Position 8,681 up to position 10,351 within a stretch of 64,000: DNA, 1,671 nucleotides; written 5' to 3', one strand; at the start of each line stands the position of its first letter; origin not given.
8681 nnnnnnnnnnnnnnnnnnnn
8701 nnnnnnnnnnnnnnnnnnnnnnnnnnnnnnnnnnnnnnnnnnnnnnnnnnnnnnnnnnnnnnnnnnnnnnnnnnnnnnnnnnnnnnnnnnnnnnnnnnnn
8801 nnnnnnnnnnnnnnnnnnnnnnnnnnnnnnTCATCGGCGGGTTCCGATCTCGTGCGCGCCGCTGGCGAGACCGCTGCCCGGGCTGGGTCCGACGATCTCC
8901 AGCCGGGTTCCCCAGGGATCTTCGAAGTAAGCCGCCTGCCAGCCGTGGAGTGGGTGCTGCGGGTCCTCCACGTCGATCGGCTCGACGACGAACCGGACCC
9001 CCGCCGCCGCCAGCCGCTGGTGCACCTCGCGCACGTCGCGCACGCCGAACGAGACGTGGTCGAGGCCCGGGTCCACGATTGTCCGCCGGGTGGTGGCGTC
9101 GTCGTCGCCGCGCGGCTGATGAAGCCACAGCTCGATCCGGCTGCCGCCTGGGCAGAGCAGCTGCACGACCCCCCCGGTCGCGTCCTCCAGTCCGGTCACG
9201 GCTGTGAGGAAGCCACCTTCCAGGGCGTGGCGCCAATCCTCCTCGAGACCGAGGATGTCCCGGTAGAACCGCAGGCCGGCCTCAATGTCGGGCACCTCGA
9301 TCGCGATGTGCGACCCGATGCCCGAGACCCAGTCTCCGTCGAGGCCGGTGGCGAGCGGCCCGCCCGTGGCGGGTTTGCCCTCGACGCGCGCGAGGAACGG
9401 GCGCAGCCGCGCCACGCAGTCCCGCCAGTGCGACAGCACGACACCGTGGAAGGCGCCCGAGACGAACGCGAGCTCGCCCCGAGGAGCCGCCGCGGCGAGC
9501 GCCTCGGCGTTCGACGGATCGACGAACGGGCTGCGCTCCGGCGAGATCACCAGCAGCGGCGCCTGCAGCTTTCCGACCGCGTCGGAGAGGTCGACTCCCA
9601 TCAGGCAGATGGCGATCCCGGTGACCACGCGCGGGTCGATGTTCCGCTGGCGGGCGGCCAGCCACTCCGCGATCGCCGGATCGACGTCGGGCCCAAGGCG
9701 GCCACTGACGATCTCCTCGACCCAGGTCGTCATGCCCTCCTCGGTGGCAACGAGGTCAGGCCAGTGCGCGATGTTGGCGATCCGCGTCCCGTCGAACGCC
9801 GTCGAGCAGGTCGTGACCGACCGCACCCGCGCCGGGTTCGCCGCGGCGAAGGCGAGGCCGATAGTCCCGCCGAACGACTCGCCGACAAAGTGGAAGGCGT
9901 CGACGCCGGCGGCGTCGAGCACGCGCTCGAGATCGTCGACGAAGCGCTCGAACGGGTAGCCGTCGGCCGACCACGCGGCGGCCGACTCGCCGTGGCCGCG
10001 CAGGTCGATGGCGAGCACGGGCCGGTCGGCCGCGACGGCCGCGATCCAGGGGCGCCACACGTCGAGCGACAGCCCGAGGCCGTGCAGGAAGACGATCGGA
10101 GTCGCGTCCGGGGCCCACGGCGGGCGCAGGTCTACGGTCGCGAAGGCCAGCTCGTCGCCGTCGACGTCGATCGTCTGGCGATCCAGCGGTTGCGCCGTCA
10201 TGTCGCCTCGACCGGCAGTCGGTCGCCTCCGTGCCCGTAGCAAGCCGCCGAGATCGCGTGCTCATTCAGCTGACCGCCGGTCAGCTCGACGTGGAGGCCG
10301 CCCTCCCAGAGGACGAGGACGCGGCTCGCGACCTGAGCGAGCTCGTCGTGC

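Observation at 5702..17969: Nine-gene translationally coupled operon placing a hydantoinase/oxoprolinase A-B pair inside an ABC importer, followed by a CoA-activation and beta-oxidation-like module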

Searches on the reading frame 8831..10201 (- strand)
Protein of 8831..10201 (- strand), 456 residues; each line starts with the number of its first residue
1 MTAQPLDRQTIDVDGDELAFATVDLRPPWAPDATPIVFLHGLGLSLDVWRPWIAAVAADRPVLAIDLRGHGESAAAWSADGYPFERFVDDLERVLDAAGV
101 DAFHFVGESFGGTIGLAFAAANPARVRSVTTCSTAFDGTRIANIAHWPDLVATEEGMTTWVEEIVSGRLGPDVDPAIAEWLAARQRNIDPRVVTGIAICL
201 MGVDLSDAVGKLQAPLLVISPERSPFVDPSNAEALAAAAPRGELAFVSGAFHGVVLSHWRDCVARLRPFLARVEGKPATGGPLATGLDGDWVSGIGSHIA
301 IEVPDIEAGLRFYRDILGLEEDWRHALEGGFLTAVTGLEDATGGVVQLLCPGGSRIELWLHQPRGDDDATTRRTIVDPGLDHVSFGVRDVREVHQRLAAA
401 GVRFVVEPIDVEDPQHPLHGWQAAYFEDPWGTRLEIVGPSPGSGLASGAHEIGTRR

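Call 4: search_protein_families(library=pfam, proteins=[window:8831-10201:-])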
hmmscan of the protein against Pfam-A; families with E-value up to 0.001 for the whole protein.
window:8831-10201:- (456 aa): 7 families
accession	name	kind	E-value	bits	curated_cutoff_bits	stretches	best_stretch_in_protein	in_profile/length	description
PF00561.26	Abhydrolase_1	-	1e-29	104.4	25.8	1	35-145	2-115/245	alpha/beta hydrolase fold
PF12146.15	Hydrolase_4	-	4.4e-15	56.1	27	1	36-254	7-234/239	Serine aminopeptidase, S33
PF12697.13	Abhydrolase_6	-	1.6e-14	55.6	26.3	1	36-264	1-216/217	Alpha/beta hydrolase family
PF00903.31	Glyoxalase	-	3e-13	50.6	20.6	1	298-436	4-121/121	Glyoxalase/Bleomycin resistance protein/Dioxygenase superfamily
PF13669.12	Glyoxalase_4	-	1.4e-10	41.8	27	1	298-412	2-101/109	Glyoxalase/Bleomycin resistance protein/Dioxygenase superfamily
PF18029.7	Glyoxalase_6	-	0.00011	23.3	23.6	1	299-436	2-105/106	Glyoxalase-like domain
PF13468.12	Glyoxalase_3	-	0.00047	20.7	25.1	0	298-429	3-123/176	Glyoxalase-like domain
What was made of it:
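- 8831..10201 (-): Fusion of a serine alpha/beta-hydrolase (aa 1-~280; GESFGG nucleophile Ser109, His252) with a single VOC/glyoxalase-fold domain (aa ~295-440). Abhydrolase_1 at 104 bits and Glyoxalase at 50.6 bits (call 4).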

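Call 5: search_protein_families(library=ncbifam, proteins=[window:8831-10201:-])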
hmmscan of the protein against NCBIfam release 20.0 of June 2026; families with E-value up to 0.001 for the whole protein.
window:8831-10201:- (456 aa): 35 families (the best 25 are shown)
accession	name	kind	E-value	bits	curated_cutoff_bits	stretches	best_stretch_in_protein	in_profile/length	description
NF051488.1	bifunc_PcaDC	exception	1.6e-35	123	390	1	32-318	11-271/375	bifunctional 3-oxoadipate enol-lactonase/4-carboxymuconolactone decarboxylase PcaDC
TIGR02427.1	protocat_pcaD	equivalog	1.1e-26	93.8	255.85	1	32-270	12-250/251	3-oxoadipate enol-lactonase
NF051487.1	bifunc_PcaCD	exception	2.8e-23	82.7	430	1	33-271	172-412/413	bifunctional 4-carboxymuconolactone decarboxylase/3-oxoadipate enol-lactonase PcaCD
NF011457.0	PRK14875.1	equivalog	6.6e-23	81.3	307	1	32-152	131-248/372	acetoin dehydrogenase dihydrolipoyllysine-residue acetyltransferase subunit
TIGR03611.1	RutD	equivalog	1.1e-15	57.7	238.5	1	30-131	10-110/258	pyrimidine utilization protein D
NF002938.0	PRK03592.1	equivalog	1.2e-15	57.6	241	1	7-142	11-137/298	haloalkane dehalogenase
TIGR03695.1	menH_SHCHC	equivalog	6.4e-15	55.2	208.55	1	34-134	3-104/252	2-succinyl-6-hydroxy-2,4-cyclohexadiene-1-carboxylate synthase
TIGR01738.1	bioH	equivalog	9.3e-14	51.6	206.95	1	34-152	5-113/245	pimeloyl-ACP methyl ester esterase BioH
NF007954.0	PRK10673.1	equivalog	8.2e-13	48.2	399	1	32-130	15-110/255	esterase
NF050089.1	i_nPHAscl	equivalog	1.3e-12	47.4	300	1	34-131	19-114/288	intracellular short-chain-length polyhydroxyalkanoate depolymerase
NF004514.1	PRK05855.1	equivalog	1.4e-12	47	455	1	30-133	19-125/578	SDR family oxidoreductase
TIGR03056.1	bchO_mg_che_rel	equivalog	1.8e-11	43.6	172.55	1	35-137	29-131/278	alpha/beta fold hydrolase BchO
NF052610.1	macro_16_ester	equivalog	9.8e-11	41.5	420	1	33-138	23-131/281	alpha/beta fold macrolide esterase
NF008340.0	PRK11126.1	equivalog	3e-10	39.8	261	1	34-123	15-100/255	2-succinyl-6-hydroxy-2,4-cyclohexadiene-1-carboxylate synthase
NF053693.1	esterase_mleCBF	exception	1.1e-09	38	564.5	1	36-143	26-136/279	CBF family alpha/beta fold macrolide esterase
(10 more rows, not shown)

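Call 17: search_solved_structures(query=window:8831-10201:-, max_evalue=0.00001)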
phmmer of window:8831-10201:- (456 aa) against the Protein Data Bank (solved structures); distinct sequences matched with E-value up to 0.00001: 165 (the best 60 are shown).
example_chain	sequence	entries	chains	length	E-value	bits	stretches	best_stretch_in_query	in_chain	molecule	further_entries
5egn_A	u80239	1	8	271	3.7e-14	55.6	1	32-271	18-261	Esterase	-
6t6h_A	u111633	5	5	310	5.1e-13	51.8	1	34-170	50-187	BotH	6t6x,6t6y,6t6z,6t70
2xua_A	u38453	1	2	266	6e-13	51.6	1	33-238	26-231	3-OXOADIPATE ENOL-LACTONASE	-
1a8q_A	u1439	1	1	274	6.1e-11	44.9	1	32-131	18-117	BROMOPEROXIDASE A1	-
3om8_A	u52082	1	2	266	1.5e-10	43.6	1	33-244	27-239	Probable hydrolase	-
8v16_C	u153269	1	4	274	2.2e-10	43.1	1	33-272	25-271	Esterase 1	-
6eb3_A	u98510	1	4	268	2.2e-10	43.1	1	33-272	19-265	Est1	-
1zoi_A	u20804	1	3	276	3.4e-10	42.5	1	28-124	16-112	esterase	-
3v48_A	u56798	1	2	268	4.9e-10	41.9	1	24-129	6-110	Putative aminoacrylate hydrolase RutD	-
1a8s_A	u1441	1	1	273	7e-10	41.4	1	32-127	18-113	CHLOROPEROXIDASE F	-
7ziv_A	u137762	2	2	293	8.2e-10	41.2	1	3-131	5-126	Haloalkane dehalogenase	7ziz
1cqw_A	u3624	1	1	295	9.9e-10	40.9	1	3-132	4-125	HALOALKANE DEHALOGENASE; 1-CHLOROHEXANE HALIDOHYDROLASE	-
6zvu_A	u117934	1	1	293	1.1e-09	40.8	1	3-131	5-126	Haloalkane dehalogenase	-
6zvx_A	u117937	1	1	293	1.1e-09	40.8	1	3-131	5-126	Haloalkane dehalogenase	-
6zvv_A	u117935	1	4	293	1.1e-09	40.8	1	3-131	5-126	Haloalkane dehalogenase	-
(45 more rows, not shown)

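Call 23: find_homologous_proteins(query=window:8831-10201:-, max_evalue=1e-20)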
Query window:8831-10201:- (456 aa): 8 proteins with E <= 1e-20 among 8000 candidates.
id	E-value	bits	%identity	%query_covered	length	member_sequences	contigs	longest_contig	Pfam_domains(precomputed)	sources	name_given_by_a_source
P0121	0.0e+0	1034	100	100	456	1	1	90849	PF13669.13,PF12697.14,PF00561.27,PF00903.32,PF12146.16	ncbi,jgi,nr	ncbi:MAG TPA: alpha/beta fold hydrolase [Thermoleophilaceae bacterium]|nr:alpha/beta fold hydrolase 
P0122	1.7e-267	906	88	100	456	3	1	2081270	PF13468.13,PF13669.13,PF12697.14,PF00561.27,PF00903.32,PF12146.16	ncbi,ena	-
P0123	2.2e-184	632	61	99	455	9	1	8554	PF13669.13,PF12697.14,PF00561.27,PF00903.32,PF18029.8,PF12146.16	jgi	jgi:pimeloyl-ACP methyl ester carboxylesterase/catechol 2,3-dioxygenase-like lactoylglutathione lyas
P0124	3.3e-77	278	46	58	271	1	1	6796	PF12697.14,PF00561.27,PF12146.16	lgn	-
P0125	4.5e-77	278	48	58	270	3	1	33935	PF12697.14,PF00561.27,PF12146.16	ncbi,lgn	-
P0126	6.0e-74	268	46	58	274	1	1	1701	PF12697.14,PF00561.27,PF12146.16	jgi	jgi:pimeloyl-ACP methyl ester carboxylesterase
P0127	4.0e-67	245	49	56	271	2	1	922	PF12697.14,PF00561.27,PF12146.16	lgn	-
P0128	9.2e-52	194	40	59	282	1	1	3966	PF12697.14,PF00561.27,PF12146.16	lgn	-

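Call 24: find_encoding_contigs(protein=P0123, flank=10000, max_places=3)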
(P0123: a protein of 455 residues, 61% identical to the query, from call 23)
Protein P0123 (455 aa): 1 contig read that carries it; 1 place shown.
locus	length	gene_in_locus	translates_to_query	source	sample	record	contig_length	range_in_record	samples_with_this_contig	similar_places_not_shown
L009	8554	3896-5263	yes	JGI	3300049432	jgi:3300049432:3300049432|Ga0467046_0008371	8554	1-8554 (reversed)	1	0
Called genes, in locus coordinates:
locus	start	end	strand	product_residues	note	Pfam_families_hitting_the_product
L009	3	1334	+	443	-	PF02538:Hydantoinase_B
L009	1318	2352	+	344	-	PF02653:BPD_transp_2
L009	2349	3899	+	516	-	PF00005:ABC_tran, PF02463:SMC_N (faint), PF13304:AAA_21 (faint), PF00005:ABC_tran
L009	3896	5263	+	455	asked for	PF00561:Abhydrolase_1, PF12146:Hydrolase_4, PF12697:Abhydrolase_6, PF00903:Glyoxalase, PF13669:Glyoxalase_4, PF18029:Glyoxalase_6 (weak)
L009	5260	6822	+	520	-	PF00501:AMP-binding, PF13193:AMP-binding_C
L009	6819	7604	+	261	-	PF00106:adh_short, PF08659:KR, PF23441:SDR, PF13561:adh_short_C2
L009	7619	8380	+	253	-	PF00378:ECH_1, PF16113:ECH_2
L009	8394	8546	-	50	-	-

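Call 25: find_encoding_contigs(protein=P0125, flank=10000, max_places=3)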
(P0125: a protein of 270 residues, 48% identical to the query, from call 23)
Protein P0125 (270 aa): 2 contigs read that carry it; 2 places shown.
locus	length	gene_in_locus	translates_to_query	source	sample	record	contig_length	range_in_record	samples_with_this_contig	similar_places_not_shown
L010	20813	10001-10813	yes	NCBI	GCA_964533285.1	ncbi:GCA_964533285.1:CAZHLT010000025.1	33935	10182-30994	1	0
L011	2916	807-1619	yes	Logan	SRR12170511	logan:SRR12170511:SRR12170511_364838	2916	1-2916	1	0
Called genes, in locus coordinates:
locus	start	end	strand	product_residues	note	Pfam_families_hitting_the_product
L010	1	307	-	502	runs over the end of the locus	PF00005:ABC_tran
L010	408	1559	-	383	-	PF13407:Peripla_BP_4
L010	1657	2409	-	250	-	PF00106:adh_short, PF08659:KR, PF23441:SDR, PF13561:adh_short_C2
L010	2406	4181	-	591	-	PF02776:TPP_enzyme_N, PF00205:TPP_enzyme_M, PF02775:TPP_enzyme_C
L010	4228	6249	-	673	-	PF00724:Oxidored_FMN, PF00070:Pyr_redox (weak), PF01266:DAO (faint), PF03486:HI0933_like (weak), PF07992:Pyr_redox_2, PF12831:FAD_oxidored, PF13450:NAD_binding_8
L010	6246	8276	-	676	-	PF00724:Oxidored_FMN, PF07992:Pyr_redox_2, PF00070:Pyr_redox (weak), PF00890:FAD_binding_2 (faint), PF03486:HI0933_like (weak), PF12831:FAD_oxidored, PF13450:NAD_binding_8 (weak)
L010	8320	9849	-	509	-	PF00501:AMP-binding, PF13193:AMP-binding_C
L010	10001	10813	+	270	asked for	PF12146:Hydrolase_4, PF00561:Abhydrolase_1, PF12697:Abhydrolase_6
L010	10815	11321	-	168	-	PF07883:Cupin_2 (faint)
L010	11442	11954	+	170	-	PF00903:Glyoxalase, PF13669:Glyoxalase_4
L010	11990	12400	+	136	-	PF00892:EamA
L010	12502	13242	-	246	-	PF00106:adh_short, PF01370:Epimerase (weak), PF08659:KR, PF13561:adh_short_C2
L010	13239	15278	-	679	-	PF00724:Oxidored_FMN, PF00070:Pyr_redox, PF01266:DAO (faint), PF01494:FAD_binding_3 (faint), PF03486:HI0933_like (weak), PF07992:Pyr_redox_2, PF13450:NAD_binding_8 (weak)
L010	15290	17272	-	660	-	PF00724:Oxidored_FMN, PF03486:HI0933_like (faint), PF07992:Pyr_redox_2, PF00070:Pyr_redox (faint), PF00890:FAD_binding_2 (weak), PF01266:DAO (weak), PF12831:FAD_oxidored (weak), PF13450:NAD_binding_8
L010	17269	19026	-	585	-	PF02776:TPP_enzyme_N, PF00205:TPP_enzyme_M, PF02775:TPP_enzyme_C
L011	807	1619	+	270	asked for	PF12146:Hydrolase_4, PF00561:Abhydrolase_1, PF12697:Abhydrolase_6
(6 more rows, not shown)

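Call 26: find_encoding_contigs(protein=P0124, flank=10000, max_places=2)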
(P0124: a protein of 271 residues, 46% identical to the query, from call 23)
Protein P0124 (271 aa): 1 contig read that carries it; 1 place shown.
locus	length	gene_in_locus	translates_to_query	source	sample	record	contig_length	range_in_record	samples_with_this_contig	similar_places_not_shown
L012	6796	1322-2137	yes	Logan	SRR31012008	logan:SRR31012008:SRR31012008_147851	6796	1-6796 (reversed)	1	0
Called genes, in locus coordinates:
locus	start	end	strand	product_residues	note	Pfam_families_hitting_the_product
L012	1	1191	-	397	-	?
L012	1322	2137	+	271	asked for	PF12146:Hydrolase_4, PF00561:Abhydrolase_1, PF12697:Abhydrolase_6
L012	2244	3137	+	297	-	PF01557:FAA_hydrolase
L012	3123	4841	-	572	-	PF00732:GMC_oxred_N, PF00890:FAD_binding_2 (faint), PF07992:Pyr_redox_2 (faint), PF13450:NAD_binding_8 (weak), PF05199:GMC_oxred_C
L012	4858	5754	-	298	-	PF05853:BKACE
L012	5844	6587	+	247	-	PF25213:HVO_A0261_N (weak), PF09339:HTH_IclR, PF01978:TrmB (weak), PF01614:IclR_C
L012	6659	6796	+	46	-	?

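Call 40: search_protein_representatives(protein=window:8831-10201:-)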
Query: 456 residues. Proteins with E-value up to 0.001 (for the whole library): 36066; up to 1e-10: 2291; up to 1e-30: 46. The best 150 are listed.
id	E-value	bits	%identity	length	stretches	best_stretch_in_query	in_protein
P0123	6.9e-185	631.8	63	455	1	2-451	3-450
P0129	2.2e-72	260.8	47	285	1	9-277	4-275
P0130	1.3e-58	215.3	43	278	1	18-274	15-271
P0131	1.4e-56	208.7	43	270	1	19-274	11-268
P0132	1.3e-54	202.2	41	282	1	18-279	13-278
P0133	9.5e-50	186.1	44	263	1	29-272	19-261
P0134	3.0e-46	174.6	41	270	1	17-272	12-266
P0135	1.2e-45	172.6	39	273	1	18-275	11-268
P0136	7.8e-45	169.9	37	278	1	18-278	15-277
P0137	3.7e-42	161.1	38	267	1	18-271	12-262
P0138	4.1e-42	161.0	32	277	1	11-279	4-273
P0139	2.9e-41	158.2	33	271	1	14-273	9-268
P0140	7.5e-41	156.8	34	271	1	12-272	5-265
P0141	8.1e-41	156.7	37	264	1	10-274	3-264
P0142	1.5e-40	155.8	40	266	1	13-270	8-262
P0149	6.2e-39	150.5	48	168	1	287-449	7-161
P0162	2.1e-34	135.5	47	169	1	292-442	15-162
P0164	3.7e-34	134.7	43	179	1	288-456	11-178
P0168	3.9e-33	131.4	45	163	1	288-448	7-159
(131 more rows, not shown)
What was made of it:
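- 8831..10201 (-): Full-length fusions: 3 clusters at 90% identity and 1 representative among 1.84 billion (calls 23, 40).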

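Call 68: predict_structure(alignment_id=A2)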
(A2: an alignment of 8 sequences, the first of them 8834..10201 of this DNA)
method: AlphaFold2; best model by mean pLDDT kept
length: 456 residues; sequences in the alignment: 8
mean_pLDDT: 70.3   pTM: 0.66
mean pLDDT of the five models: 70.3, 69.8, 66.3, 64.0, 61.1
residues with pLDDT >= 90: 116; 70-90: 147; 50-70: 82; < 50: 111
segments of 3 or more residues with pLDDT < 50: 277-299, 323-338, 345-347, 349-359, 361-388, 415-418, 439-456
pLDDT, mean of each block of 10 residues (from residue 1): 68 85 87 93 88 87 93 72 88 95 95 97 97 86 88 92 87 78 86 91 92 92 77 80 81 81 88 64 26 37 56 60 45 44 49 47 39 32 44 59 55 51 54 50 32 26
secondary structure, 60 per line:
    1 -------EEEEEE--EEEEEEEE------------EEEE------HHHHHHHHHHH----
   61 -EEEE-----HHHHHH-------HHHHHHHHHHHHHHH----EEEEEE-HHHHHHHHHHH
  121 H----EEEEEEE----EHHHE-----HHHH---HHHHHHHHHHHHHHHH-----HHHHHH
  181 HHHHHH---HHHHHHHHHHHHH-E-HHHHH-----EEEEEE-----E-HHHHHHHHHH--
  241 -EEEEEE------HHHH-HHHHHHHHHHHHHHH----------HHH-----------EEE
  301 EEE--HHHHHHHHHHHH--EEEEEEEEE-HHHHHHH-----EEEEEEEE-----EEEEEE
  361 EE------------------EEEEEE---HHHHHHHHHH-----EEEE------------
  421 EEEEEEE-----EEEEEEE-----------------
elements in order: E8-13 E16-23 E36-39 H46-56 E62-65 H71-76 H84-98 E103-108 H110-121 E126-132 H147-150 H154-169 H175-186 H190-202 H206-210 E216-221 H229-238 E242-247 H254-257 H259-273 E298-303 H306-317 E320-328 H330-336 E342-349 E355-362 E381-386 H390-399 E405-408 E421-427 E433-439
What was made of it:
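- On Methylmalonyl-CoA epimerase / glyoxalase I / extradiol dioxygenase (VOC subfamilies): The AF2 model of this domain has pLDDT below 60 (call 68).
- Tried and rejected: Its AF2 model had pLDDT below 60 (call 68).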
